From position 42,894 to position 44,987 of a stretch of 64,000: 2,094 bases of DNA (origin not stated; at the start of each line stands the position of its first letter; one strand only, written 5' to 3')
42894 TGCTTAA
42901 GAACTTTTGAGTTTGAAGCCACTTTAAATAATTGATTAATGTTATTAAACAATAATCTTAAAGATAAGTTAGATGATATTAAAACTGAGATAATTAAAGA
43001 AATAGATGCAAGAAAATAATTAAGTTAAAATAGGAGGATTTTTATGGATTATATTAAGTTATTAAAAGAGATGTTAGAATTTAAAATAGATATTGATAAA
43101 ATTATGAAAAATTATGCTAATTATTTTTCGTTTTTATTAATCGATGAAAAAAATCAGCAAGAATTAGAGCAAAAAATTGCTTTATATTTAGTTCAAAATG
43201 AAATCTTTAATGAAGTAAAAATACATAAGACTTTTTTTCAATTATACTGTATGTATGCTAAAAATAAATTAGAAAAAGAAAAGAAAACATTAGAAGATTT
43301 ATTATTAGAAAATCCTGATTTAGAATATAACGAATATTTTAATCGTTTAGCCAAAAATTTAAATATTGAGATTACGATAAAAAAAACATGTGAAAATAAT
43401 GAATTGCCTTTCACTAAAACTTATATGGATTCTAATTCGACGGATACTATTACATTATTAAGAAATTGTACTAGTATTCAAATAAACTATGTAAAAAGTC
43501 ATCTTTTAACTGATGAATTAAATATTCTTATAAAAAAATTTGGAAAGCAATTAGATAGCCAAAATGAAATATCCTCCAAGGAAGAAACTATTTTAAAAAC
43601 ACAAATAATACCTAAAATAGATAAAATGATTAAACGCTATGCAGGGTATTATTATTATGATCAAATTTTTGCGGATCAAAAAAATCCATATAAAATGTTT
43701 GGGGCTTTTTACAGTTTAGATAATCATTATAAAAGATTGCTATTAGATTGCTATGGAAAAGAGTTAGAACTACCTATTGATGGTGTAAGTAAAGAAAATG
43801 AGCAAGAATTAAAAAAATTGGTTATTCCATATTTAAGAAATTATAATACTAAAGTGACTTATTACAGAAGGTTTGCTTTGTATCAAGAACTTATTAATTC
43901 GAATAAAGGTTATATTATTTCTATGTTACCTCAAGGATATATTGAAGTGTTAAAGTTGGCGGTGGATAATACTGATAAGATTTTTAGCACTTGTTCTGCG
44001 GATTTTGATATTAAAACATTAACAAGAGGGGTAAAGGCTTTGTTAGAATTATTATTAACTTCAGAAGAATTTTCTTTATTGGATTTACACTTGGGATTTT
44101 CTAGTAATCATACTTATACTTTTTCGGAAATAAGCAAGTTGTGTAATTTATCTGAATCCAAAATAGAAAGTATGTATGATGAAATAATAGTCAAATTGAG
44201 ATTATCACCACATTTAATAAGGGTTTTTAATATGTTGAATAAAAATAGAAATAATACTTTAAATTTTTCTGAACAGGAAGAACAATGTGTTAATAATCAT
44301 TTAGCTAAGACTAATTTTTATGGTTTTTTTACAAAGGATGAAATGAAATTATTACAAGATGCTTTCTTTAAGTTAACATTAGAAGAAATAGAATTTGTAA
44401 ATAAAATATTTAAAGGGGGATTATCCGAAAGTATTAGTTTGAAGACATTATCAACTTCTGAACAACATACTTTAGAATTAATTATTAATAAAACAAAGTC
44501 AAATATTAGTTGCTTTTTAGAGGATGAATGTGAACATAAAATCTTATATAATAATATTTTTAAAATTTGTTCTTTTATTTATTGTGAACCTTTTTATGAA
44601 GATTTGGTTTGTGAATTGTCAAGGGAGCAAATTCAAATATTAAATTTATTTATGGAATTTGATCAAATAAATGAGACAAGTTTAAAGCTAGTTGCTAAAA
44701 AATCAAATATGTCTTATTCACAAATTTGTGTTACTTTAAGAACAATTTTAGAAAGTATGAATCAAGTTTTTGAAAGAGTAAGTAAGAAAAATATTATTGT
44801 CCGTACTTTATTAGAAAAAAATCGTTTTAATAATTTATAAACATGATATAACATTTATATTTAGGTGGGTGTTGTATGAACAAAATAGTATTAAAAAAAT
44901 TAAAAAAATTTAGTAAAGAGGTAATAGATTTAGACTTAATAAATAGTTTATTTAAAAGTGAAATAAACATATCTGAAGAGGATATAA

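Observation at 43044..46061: Paralogous proteins built from tandem sigma-70 region-4-like HTH repeats, with a fragmented N-terminal extension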

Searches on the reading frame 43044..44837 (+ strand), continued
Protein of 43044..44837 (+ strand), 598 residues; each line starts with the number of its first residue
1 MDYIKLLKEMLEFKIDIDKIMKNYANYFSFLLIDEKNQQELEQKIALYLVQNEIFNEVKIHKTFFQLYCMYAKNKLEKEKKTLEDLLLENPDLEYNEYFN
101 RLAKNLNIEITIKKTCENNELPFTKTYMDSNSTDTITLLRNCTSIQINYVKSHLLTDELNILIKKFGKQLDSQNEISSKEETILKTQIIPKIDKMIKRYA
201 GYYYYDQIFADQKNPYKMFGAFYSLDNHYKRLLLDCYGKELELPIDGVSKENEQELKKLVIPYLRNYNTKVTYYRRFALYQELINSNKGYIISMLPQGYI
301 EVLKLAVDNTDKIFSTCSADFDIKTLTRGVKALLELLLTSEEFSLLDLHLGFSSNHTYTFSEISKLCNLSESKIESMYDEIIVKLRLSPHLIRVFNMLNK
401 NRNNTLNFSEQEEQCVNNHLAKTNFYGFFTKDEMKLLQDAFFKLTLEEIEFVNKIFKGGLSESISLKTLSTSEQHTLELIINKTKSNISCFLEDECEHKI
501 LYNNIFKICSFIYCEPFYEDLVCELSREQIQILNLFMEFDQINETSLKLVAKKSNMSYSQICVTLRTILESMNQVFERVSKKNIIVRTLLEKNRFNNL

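Call 67: search_protein_families(library=ncbifam, proteins=[window:43044-44837:+, P0010, L001:11842-14688:+, L001:8845-9987:+, P0018, P0022, P0017, P0028], max_evalue=0.01)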
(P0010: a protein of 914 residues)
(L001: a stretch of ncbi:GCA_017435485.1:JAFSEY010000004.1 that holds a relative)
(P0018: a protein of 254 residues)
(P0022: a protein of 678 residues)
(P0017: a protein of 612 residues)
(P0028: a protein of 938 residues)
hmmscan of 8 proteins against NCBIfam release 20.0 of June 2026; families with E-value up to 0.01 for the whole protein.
window:43044-44837:+ (598 aa): 1 family
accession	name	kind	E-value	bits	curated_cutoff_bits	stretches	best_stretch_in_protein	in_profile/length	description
TIGR02393.1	RpoD_Cterm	equivalog_domain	0.0088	15.7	354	0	322-387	162-226/238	RNA polymerase sigma factor RpoD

P0010 (914 aa): 49 families (the best 25 are shown)
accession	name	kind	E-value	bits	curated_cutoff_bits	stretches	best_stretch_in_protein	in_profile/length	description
NF006666.0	PRK09210.1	equivalog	5.4e-96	322.1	572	1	130-448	58-367/370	RNA polymerase sigma factor RpoD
NF004208.0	PRK05658.1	equivalog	1.6e-94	318.1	555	1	204-446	389-625/631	RNA polymerase sigma factor RpoD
NF041931.2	MzaA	equivalog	5.8e-84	283.3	800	1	157-447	441-711/726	MZA anti-phage system associated sigma-70 family RNA polymerase sigma factor MzaA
TIGR02393.1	RpoD_Cterm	equivalog_domain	2.8e-82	275.9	354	1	208-446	1-233/238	RNA polymerase sigma factor RpoD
NF005643.0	PRK07406.1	equivalog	2.5e-81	273.7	500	1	206-446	159-392/397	RNA polymerase sigma factor RpoD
TIGR02997.1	Sig70-cyanoRpoD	subfamily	4.9e-80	269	384.5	1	206-438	73-298/298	RNA polymerase sigma factor, RpoD/SigA family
NF004561.0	PRK05901.1-3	equivalog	3.7e-79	267.3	582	1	202-448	295-534/537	RNA polymerase sigma factor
NF005920.0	PRK07921.1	subfamily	1.3e-77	261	464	1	203-446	87-323/328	RNA polymerase sigma factor SigB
TIGR02394.1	rpoS_proteo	equivalog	1.2e-75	254.7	378.7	1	171-439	11-272/285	RNA polymerase sigma factor RpoS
NF004560.0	PRK05901.1-1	equivalog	2.2e-75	254.7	711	1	201-448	273-513/516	RNA polymerase sigma factor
NF004207.0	PRK05657.1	equivalog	5.1e-75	252.9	394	1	157-439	41-315/329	RNA polymerase sigma factor RpoS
NF004562.0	PRK05901.1-4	equivalog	9.1e-74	248.9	779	1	206-446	315-549/571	RNA polymerase sigma factor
NF005785.0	PRK07598.1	equivalog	3.8e-70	236.8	554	1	202-448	171-409/415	RNA polymerase sigma factor SigC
NF004565.0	PRK05901.2-3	equivalog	2.4e-62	211.4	484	1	122-444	163-493/501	RNA polymerase sigma factor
NF005642.0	PRK07405.1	subfamily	3.9e-60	203.7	524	1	202-439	78-307/318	RNA polymerase sigma factor SigD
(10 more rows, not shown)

L001:11842-14688:+ (949 aa): 46 families (the best 25 are shown)
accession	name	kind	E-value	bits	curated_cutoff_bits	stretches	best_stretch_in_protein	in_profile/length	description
NF006666.0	PRK09210.1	equivalog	8.3e-75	252.4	572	1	158-463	54-365/370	RNA polymerase sigma factor RpoD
NF004208.0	PRK05658.1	equivalog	3.7e-71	240.9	555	1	119-463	282-625/631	RNA polymerase sigma factor RpoD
TIGR02997.1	Sig70-cyanoRpoD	subfamily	5.4e-70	236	384.5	2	216-455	62-298/298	RNA polymerase sigma factor, RpoD/SigA family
TIGR02393.1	RpoD_Cterm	equivalog_domain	1.9e-68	230.6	354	2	230-464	1-234/238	RNA polymerase sigma factor RpoD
TIGR02394.1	rpoS_proteo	equivalog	2.1e-65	221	378.7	1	188-466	4-282/285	RNA polymerase sigma factor RpoS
NF041931.2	MzaA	equivalog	8.8e-65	219.9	800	1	227-458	473-705/726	MZA anti-phage system associated sigma-70 family RNA polymerase sigma factor MzaA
NF005920.0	PRK07921.1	subfamily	3.2e-64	217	464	1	209-457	71-317/328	RNA polymerase sigma factor SigB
NF004207.0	PRK05657.1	equivalog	1.9e-63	214.8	394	1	175-466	34-325/329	RNA polymerase sigma factor RpoS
NF005785.0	PRK07598.1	equivalog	1.3e-61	208.7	554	1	222-457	168-401/415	RNA polymerase sigma factor SigC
NF005642.0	PRK07405.1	subfamily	1.3e-58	198.7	524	2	216-456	70-307/318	RNA polymerase sigma factor SigD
NF005643.0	PRK07406.1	equivalog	3.4e-56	191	500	1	227-458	158-387/397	RNA polymerase sigma factor RpoD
NF004561.0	PRK05901.1-3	equivalog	3e-55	188.4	582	1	210-458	281-527/537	RNA polymerase sigma factor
NF004562.0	PRK05901.1-4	equivalog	1.7e-54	185.3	779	1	214-469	301-555/571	RNA polymerase sigma factor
NF004560.0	PRK05901.1-1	equivalog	6e-52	177.4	711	1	210-458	260-506/516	RNA polymerase sigma factor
NF004615.0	PRK05949.1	subfamily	6.8e-52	176.4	530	1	215-455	78-315/327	RNA polymerase sigma factor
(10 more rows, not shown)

L001:8845-9987:+ (381 aa): 42 families (the best 25 are shown)
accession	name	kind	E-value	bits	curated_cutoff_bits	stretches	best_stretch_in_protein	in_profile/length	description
TIGR02980.1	SigBFG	subfamily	1.2e-19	70.9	234.35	1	133-352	3-222/227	SigB/SigF/SigG family RNA polymerase sigma factor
TIGR02885.1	spore_sigF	equivalog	6.1e-19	68.8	321.45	1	125-336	3-211/231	RNA polymerase sporulation sigma factor SigF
NF004052.0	PRK05572.1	subfamily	7.1e-19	68.3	311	1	111-290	10-187/252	SigF/SigG family RNA polymerase sporulation sigma factor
TIGR02937.1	sigma70-ECF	superfamily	1.7e-18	66.8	42.9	1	134-354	2-163/165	sigma-70 family RNA polymerase sigma factor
TIGR02835.1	spore_sigmaE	equivalog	1.1e-15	57.7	348.6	1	108-239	27-154/234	RNA polymerase sporulation sigma factor SigE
NF006158.0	PRK08301.1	equivalog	1.9e-14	53.7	339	1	111-238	37-160/241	RNA polymerase sporulation sigma factor SigE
TIGR02479.1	FliA_WhiG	subfamily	2.8e-14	53.4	189.6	1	142-354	5-221/224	FliA/WhiG family RNA polymerase sigma factor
TIGR02846.1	spore_sigmaK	equivalog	5e-14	52.4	298.65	1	115-236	30-145/227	RNA polymerase sporulation sigma factor SigK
NF004471.0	PRK05803.1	subfamily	1.7e-13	50.3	252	1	109-235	27-146/235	RNA polymerase sporulation sigma factor SigK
NF006071.0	PRK08215.1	equivalog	1.9e-13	50.6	372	1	107-350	11-251/258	RNA polymerase sporulation sigma factor SigG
TIGR02997.1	Sig70-cyanoRpoD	subfamily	6.2e-13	48.7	384.5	1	107-349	51-294/298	RNA polymerase sigma factor, RpoD/SigA family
TIGR02850.1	spore_sigG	equivalog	8.2e-12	45.1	457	1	112-287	13-186/254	RNA polymerase sporulation sigma factor SigG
NF005809.0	PRK07670.1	equivalog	3.3e-11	43.2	326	1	130-354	20-248/255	FliA/WhiG family RNA polymerase sigma factor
TIGR02394.1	rpoS_proteo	equivalog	3.8e-11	43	378.7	1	111-292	24-202/285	RNA polymerase sigma factor RpoS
NF005413.0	PRK06986.1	subfamily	1.8e-10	41.1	201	1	126-354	6-234/241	RNA polymerase sigma factor FliA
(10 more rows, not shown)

P0018 (254 aa): 13 families
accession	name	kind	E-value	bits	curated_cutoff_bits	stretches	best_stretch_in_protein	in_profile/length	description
TIGR02393.1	RpoD_Cterm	equivalog_domain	4.2e-09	36.4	354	0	35-83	162-206/238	RNA polymerase sigma factor RpoD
TIGR00137.1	gid_trmFO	equivalog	3.9e-07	29.2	428.65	0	123-188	164-229/433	FADH(2)-oxidizing methylenetetrahydrofolate--tRNA-(uracil(54)-C(5))-methyltransferase TrmFO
TIGR02937.1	sigma70-ECF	superfamily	2.3e-05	24.1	42.9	0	33-67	101-135/165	sigma-70 family RNA polymerase sigma factor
TIGR02997.1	Sig70-cyanoRpoD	subfamily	3e-05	23.5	384.5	0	11-66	213-266/298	RNA polymerase sigma factor, RpoD/SigA family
NF004471.0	PRK05803.1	subfamily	0.00017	20.9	252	0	27-66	153-193/235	RNA polymerase sporulation sigma factor SigK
NF053879.1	RNAPolSigSigVBac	equivalog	0.00029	20.5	190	0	35-89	93-147/160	RNA polymerase sigma factor SigV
NF050133.1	TransRegFabT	equivalog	0.00061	20.1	200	0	7-58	73-123/138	fatty acid biosynthesis transcriptional regulator FabT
TIGR02952.1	Sig70_famx2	equivalog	0.0011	19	206.45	0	5-95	78-168/170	ECF subfamily RNA polymerase sigma factor, BldN family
NF033503.1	LarB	equivalog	0.0015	18.3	175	0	38-89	20-71/209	nickel pincer cofactor biosynthesis protein LarB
NF005920.0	PRK07921.1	subfamily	0.002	17.2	464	0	37-68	254-285/328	RNA polymerase sigma factor SigB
NF003739.0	PRK05335.1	equivalog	0.002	16.9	262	0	124-183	168-227/441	methylenetetrahydrofolate--tRNA-(uracil(54)-C(5))-methyltransferase (FADH(2)-oxidizing) TrmFO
NF006666.0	PRK09210.1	equivalog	0.0029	17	572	0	39-65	298-324/370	RNA polymerase sigma factor RpoD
NF002696.0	PRK02487.1-5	equivalog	0.0069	15.8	146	0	43-87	3-47/160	heme-degrading domain-containing protein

P0022 (678 aa): 12 families
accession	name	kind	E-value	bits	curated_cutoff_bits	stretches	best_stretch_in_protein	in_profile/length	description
TIGR02952.1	Sig70_famx2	equivalog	3e-12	46.8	206.45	0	382-411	111-140/170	ECF subfamily RNA polymerase sigma factor, BldN family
TIGR02997.1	Sig70-cyanoRpoD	subfamily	9e-09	35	384.5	0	16-60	239-283/298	RNA polymerase sigma factor, RpoD/SigA family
TIGR02937.1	sigma70-ECF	superfamily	1.8e-07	30.9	42.9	0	167-193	108-134/165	sigma-70 family RNA polymerase sigma factor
NF006158.0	PRK08301.1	equivalog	9.6e-07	28.5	339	0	168-209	177-216/241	RNA polymerase sporulation sigma factor SigE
TIGR02393.1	RpoD_Cterm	equivalog_domain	1.1e-06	28.5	354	0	167-195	167-195/238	RNA polymerase sigma factor RpoD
NF004471.0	PRK05803.1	subfamily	4.7e-06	26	252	0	17-80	167-230/235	RNA polymerase sporulation sigma factor SigK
NF040718.1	BcsP_of_Ic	exception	5.4e-05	22.6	55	0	185-203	9-27/55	cellulose biosynthesis protein BcsP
TIGR02983.1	SigE-fam_strep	subfamily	0.00038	20.4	141.55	0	385-410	102-127/162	SigE family RNA polymerase sigma factor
TIGR02980.1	SigBFG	subfamily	0.00096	18.9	234.35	0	170-193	172-195/227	SigB/SigF/SigG family RNA polymerase sigma factor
NF058625.1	sigma_PG0214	equivalog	0.0011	18.7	130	0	18-66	105-149/170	GFO_1088 family ECF-type sigma factor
TIGR02394.1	rpoS_proteo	equivalog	0.0012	18.4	378.7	0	171-200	217-246/285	RNA polymerase sigma factor RpoS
TIGR02846.1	spore_sigmaK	equivalog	0.0072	15.9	298.65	0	18-66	166-214/227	RNA polymerase sporulation sigma factor SigK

P0017 (612 aa): 48 families (the best 25 are shown)
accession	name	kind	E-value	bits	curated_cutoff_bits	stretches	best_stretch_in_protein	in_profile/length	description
NF006666.0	PRK09210.1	equivalog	1.3e-83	281.4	572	1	49-348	57-363/370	RNA polymerase sigma factor RpoD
TIGR02393.1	RpoD_Cterm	equivalog_domain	2.2e-81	272.9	354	1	118-350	1-233/238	RNA polymerase sigma factor RpoD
TIGR02997.1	Sig70-cyanoRpoD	subfamily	7.1e-81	271.7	384.5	1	111-342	68-298/298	RNA polymerase sigma factor, RpoD/SigA family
NF004208.0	PRK05658.1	equivalog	1.3e-80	272.2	555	2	116-346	391-621/631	RNA polymerase sigma factor RpoD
NF005920.0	PRK07921.1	subfamily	2.3e-77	260.2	464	1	113-355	86-328/328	RNA polymerase sigma factor SigB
NF041931.2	MzaA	equivalog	6.2e-77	260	800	1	111-356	469-716/726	MZA anti-phage system associated sigma-70 family RNA polymerase sigma factor MzaA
NF005643.0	PRK07406.1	equivalog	2.4e-73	247.5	500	1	110-348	153-390/397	RNA polymerase sigma factor RpoD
TIGR02394.1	rpoS_proteo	equivalog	4.4e-73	246.3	378.7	1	81-343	10-272/285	RNA polymerase sigma factor RpoS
NF004561.0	PRK05901.1-3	equivalog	4.6e-72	243.8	582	1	115-344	297-526/537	RNA polymerase sigma factor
NF004560.0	PRK05901.1-1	equivalog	1.1e-67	229.4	711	1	116-345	277-506/516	RNA polymerase sigma factor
NF004207.0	PRK05657.1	equivalog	7.2e-67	226.1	394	1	54-343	24-315/329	RNA polymerase sigma factor RpoS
NF005642.0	PRK07405.1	subfamily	3.8e-65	220.2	524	1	106-345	72-309/318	RNA polymerase sigma factor SigD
NF005785.0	PRK07598.1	equivalog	1.3e-64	218.6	554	1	114-346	172-403/415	RNA polymerase sigma factor SigC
NF004562.0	PRK05901.1-4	equivalog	4e-62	210.5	779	1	110-346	309-545/571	RNA polymerase sigma factor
NF004615.0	PRK05949.1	subfamily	7.5e-60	202.5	530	1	110-345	84-318/327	RNA polymerase sigma factor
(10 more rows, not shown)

P0028 (938 aa): 44 families (the best 25 are shown)
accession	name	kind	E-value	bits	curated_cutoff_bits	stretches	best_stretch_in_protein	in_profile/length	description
NF006666.0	PRK09210.1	equivalog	3.5e-67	227.3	572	9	543-597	307-361/370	RNA polymerase sigma factor RpoD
TIGR02393.1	RpoD_Cterm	equivalog_domain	9.7e-65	218.5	354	9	289-342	175-228/238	RNA polymerase sigma factor RpoD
NF005920.0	PRK07921.1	subfamily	6.5e-64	216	464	9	879-930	265-316/328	RNA polymerase sigma factor SigB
TIGR02997.1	Sig70-cyanoRpoD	subfamily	9.9e-61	205.6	384.5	11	879-929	248-298/298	RNA polymerase sigma factor, RpoD/SigA family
NF005643.0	PRK07406.1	equivalog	2.2e-52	178.5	500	6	542-598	333-389/397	RNA polymerase sigma factor RpoD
NF041931.2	MzaA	equivalog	1.1e-49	170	800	7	544-597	653-706/726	MZA anti-phage system associated sigma-70 family RNA polymerase sigma factor MzaA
NF004208.0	PRK05658.1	equivalog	1.2e-48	166.5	555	5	541-597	565-621/631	RNA polymerase sigma factor RpoD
NF004471.0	PRK05803.1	subfamily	1.3e-46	158.7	252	6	879-934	175-230/235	RNA polymerase sporulation sigma factor SigK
TIGR02937.1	sigma70-ECF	superfamily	7.2e-46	155.8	42.9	4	880-931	117-164/165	sigma-70 family RNA polymerase sigma factor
NF005642.0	PRK07405.1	subfamily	9.2e-44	149.9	524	3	879-930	256-307/318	RNA polymerase sigma factor SigD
TIGR02846.1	spore_sigmaK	equivalog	6.7e-42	143.6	298.65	4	877-932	172-226/227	RNA polymerase sporulation sigma factor SigK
NF004566.0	PRK05901.2-4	equivalog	1.9e-39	136.1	531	5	528-598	367-436/448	RNA polymerase sigma factor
NF004561.0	PRK05901.1-3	equivalog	4.1e-37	128.5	582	3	541-597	472-528/537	RNA polymerase sigma factor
NF005785.0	PRK07598.1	equivalog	5.8e-37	127.5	554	3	540-597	346-403/415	RNA polymerase sigma factor SigC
TIGR02394.1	rpoS_proteo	equivalog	2e-33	116.1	378.7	1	688-763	201-273/285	RNA polymerase sigma factor RpoS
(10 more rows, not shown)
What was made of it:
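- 44058..44237 (+): w598 central full-length σ4-like unit (aa 339-398), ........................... NCBIfam RpoD_Cterm positions 162-226, E 0.009 (call 67).
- On RpoD/SigA primary sigma (relevant to the 894-949-aa relatives, not to the window proteins): RpoD_Cterm scores 231-276 against a cut-off of 354 (call 67).
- Call 67: RpoD is the best NCBIfam model for the cores.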

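Call 68: search_protein_families(library=padloc, proteins=[window:43044-44837:+, L001:11842-14688:+, L001:8845-9987:+], max_evalue=0.01)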
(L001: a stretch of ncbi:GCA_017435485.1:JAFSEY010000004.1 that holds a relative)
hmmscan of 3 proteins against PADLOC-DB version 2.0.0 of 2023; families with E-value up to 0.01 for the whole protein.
window:43044-44837:+ (598 aa): 0 families

L001:11842-14688:+ (949 aa): 1 family
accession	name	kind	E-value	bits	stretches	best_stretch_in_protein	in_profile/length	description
PDLC02203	MzaA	-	2.1e-39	133.4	1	214-456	415-657/683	-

L001:8845-9987:+ (381 aa): 1 family
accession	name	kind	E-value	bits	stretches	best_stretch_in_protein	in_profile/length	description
PDLC02203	MzaA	-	4.6e-08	29.8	1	120-269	416-564/683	-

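Call 80: find_related_loci(query=A2, collection=metagenome_contigs, flank=10000)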
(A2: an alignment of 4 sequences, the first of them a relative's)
Query A2 (598 aa) in metagenome_contigs; peptide patterns used: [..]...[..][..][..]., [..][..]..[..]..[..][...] (x = any residue, [..] = any of these).
600 stretches matched a pattern, but none encodes a relative of the query by tblastn (E <= 1e-3).

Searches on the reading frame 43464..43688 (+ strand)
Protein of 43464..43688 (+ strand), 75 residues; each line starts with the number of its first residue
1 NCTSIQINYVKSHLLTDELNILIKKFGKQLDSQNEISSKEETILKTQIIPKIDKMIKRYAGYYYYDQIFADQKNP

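Call 33: search_protein_families(library=pfam, proteins=[window:43464-43688:+], max_evalue=10)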
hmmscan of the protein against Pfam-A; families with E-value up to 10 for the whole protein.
seq(75 aa): 2 families
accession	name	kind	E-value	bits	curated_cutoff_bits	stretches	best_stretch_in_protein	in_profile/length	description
PF03938.19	OmpH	-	0.0071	17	32.4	1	19-70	67-118/141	Outer membrane protein (OmpH-like)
PF07600.16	DUF1564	-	0.012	15.7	25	1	8-55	37-84/167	Protein of unknown function (DUF1564)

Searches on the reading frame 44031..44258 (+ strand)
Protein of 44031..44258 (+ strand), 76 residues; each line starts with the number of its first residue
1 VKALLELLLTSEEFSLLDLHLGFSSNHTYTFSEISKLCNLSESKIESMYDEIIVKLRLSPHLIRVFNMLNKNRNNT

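Call 33: search_protein_families(library=pfam, proteins=[window:44031-44258:+], max_evalue=10)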
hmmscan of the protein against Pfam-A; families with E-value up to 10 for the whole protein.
seq(76 aa): 3 families
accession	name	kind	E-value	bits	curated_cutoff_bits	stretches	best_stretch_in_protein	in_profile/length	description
PF04545.22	Sigma70_r4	-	0.038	13.9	24.1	1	23-57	17-49/50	Sigma-70, region 4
PF13542.12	HTH_Tnp_ISL3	-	0.081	12.9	27.4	1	27-52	26-50/51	Helix-turn-helix domain of transposase family ISL3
PF11609.13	DUF3248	-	0.25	11.7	27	1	20-51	24-54/63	Protein of unknown function (DUF3248)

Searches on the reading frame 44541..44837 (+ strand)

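Call 33: search_protein_families(library=pfam, proteins=[window:44541-44837:+], max_evalue=10)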
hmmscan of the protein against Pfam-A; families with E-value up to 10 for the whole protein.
seq(99 aa): 1 family
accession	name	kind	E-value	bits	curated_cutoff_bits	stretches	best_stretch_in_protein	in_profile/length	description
PF25505.1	ARM_CPL3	-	0.0041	17.4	26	1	50-91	11-54/122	CPL3 ARM repeat domain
